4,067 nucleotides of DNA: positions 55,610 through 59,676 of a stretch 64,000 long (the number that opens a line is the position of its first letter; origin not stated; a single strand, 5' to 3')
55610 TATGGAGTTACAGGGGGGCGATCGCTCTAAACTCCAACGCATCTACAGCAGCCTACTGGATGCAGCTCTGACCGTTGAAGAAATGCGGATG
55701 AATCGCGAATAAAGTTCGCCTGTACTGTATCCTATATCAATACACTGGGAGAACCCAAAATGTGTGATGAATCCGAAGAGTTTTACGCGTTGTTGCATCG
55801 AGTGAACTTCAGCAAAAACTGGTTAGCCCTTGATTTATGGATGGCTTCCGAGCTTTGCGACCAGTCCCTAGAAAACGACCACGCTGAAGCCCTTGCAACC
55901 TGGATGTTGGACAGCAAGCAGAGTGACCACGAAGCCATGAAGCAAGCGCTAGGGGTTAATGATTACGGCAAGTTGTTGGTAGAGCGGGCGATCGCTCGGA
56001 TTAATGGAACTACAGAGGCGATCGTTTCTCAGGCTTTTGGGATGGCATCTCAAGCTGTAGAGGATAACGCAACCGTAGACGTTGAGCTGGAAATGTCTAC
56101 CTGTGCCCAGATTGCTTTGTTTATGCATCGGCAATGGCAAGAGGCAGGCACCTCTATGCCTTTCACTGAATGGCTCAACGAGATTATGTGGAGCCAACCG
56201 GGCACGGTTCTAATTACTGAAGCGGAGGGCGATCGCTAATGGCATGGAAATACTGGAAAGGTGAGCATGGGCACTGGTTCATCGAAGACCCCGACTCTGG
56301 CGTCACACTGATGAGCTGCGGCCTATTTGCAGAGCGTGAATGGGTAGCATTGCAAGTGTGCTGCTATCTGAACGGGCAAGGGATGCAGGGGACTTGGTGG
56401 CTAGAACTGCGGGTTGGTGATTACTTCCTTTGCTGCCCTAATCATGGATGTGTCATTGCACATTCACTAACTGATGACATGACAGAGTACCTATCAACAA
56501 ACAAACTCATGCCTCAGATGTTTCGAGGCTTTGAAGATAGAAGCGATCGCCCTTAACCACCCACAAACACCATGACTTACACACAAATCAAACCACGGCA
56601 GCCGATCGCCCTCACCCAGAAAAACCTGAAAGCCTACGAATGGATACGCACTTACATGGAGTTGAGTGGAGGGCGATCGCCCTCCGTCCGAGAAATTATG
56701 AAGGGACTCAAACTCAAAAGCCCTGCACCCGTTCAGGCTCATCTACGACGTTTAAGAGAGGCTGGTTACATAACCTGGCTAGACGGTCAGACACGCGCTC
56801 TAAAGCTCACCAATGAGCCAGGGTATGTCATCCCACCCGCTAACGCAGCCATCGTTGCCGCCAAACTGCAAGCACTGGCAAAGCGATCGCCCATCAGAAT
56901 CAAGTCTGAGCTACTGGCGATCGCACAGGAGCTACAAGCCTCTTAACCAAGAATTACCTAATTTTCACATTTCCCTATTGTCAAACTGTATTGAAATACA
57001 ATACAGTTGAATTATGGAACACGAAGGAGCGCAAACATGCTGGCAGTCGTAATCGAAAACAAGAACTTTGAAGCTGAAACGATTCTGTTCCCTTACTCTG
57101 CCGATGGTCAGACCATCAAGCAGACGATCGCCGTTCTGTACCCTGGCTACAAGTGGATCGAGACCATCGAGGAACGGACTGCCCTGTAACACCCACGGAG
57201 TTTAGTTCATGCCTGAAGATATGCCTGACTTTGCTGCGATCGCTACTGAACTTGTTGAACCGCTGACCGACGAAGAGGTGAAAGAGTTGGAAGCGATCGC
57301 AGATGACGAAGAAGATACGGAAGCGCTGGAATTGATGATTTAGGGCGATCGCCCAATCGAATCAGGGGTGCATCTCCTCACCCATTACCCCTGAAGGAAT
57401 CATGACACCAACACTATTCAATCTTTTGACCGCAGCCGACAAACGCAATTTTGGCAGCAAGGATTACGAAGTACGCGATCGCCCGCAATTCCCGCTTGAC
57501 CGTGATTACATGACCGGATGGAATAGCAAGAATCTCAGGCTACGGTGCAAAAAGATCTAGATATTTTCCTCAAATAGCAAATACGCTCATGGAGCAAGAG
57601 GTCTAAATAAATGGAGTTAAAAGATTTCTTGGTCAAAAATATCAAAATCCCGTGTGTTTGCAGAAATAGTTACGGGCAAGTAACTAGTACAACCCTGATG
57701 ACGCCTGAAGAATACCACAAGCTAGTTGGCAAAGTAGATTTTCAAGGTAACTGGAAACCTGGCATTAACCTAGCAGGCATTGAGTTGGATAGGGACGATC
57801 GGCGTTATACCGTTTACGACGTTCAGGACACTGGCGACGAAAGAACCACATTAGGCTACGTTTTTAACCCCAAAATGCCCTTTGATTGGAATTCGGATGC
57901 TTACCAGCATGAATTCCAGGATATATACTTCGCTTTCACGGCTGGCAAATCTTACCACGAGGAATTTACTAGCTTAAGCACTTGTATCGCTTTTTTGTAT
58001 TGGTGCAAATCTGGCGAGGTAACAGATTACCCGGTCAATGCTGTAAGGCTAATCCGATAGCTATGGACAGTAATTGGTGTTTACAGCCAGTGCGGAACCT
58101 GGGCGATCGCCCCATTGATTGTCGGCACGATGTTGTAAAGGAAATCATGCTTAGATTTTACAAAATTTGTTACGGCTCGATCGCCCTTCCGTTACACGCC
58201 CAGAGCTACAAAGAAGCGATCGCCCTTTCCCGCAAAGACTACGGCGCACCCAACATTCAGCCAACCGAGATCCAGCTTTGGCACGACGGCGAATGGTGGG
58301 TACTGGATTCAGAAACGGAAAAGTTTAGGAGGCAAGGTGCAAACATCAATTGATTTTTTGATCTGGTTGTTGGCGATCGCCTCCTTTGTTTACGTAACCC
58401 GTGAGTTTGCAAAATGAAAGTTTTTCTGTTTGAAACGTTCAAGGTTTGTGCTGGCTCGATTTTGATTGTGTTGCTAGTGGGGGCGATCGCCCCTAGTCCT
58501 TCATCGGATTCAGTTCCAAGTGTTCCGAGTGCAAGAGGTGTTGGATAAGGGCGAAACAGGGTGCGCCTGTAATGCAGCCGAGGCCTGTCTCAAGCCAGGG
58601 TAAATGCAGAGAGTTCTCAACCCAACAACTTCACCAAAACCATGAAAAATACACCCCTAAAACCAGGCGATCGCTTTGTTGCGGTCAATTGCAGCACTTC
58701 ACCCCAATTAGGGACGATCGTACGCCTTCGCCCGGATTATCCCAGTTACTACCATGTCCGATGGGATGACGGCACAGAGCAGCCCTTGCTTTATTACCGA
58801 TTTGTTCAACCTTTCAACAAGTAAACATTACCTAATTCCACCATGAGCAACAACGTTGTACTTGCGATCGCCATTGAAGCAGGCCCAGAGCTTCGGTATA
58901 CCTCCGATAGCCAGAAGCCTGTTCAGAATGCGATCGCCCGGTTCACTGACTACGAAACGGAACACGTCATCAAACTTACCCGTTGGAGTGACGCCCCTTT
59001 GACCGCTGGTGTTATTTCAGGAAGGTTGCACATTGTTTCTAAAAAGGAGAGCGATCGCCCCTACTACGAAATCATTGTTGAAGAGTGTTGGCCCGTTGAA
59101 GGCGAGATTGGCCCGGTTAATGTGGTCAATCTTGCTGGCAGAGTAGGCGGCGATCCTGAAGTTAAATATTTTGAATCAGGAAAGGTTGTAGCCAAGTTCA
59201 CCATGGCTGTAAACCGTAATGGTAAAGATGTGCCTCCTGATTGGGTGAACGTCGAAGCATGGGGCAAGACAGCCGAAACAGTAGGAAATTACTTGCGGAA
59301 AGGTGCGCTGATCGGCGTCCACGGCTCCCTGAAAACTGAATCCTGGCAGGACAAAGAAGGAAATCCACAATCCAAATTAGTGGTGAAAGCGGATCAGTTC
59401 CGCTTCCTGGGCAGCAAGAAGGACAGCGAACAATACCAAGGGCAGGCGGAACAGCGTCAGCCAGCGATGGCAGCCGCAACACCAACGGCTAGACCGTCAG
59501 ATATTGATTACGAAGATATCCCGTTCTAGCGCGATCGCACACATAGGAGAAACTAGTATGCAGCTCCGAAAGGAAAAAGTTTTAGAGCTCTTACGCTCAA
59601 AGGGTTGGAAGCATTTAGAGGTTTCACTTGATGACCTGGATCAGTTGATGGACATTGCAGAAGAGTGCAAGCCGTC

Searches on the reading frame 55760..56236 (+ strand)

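Call 54: search_protein_families(library=pfam, proteins=[window:55760-56236:+], max_evalue=0.01)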
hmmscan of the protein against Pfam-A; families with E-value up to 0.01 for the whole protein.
window:55760-56236:+ (159 aa): 1 family
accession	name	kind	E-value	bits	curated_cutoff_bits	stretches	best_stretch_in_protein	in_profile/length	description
PF25768.1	TPR_IFT121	-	0.0098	16.7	27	0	42-101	7-69/100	IFT121-like, TPR repeats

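Call 85: search_protein_families(library=padloc, proteins=[window:55760-56236:+], max_evalue=0.001)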
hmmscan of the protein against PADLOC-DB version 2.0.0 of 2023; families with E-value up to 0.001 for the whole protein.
window:55760-56236:+ (159 aa): 0 families

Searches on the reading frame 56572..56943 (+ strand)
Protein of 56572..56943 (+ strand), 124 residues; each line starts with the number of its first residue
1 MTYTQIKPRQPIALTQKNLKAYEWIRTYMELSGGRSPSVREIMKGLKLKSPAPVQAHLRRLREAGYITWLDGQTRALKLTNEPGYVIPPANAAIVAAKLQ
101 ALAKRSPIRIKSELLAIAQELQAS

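Call 54: search_protein_families(library=pfam, proteins=[window:56572-56943:+], max_evalue=0.01)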
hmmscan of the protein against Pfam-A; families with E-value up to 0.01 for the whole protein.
window:56572-56943:+ (124 aa): 3 families
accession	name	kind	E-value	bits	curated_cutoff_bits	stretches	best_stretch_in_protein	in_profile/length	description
PF01726.22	LexA_DNA_bind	-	2e-16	60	23.7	1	13-76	3-65/65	LexA DNA binding domain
PF01022.26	HTH_5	-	0.00013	22.2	22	1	35-67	14-45/47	Bacterial regulatory protein, arsR family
PF13412.12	HTH_24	-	0.00081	19.4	21.9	1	50-68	30-48/48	Winged helix-turn-helix DNA-binding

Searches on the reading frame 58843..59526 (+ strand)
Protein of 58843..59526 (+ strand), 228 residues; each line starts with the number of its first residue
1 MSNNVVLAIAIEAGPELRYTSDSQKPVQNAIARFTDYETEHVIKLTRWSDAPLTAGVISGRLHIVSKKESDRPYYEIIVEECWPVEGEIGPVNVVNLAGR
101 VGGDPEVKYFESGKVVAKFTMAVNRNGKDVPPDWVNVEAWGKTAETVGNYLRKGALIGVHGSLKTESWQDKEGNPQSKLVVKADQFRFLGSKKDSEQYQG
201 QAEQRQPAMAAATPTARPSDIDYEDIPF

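Call 54: search_protein_families(library=pfam, proteins=[window:58843-59526:+], max_evalue=0.01)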
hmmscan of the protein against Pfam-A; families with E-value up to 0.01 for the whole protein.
window:58843-59526:+ (228 aa): 1 family
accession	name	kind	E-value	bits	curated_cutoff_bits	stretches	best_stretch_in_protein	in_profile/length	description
PF00436.31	SSB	-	2.7e-29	101.7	26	1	92-189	1-104/104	Single-strand binding protein family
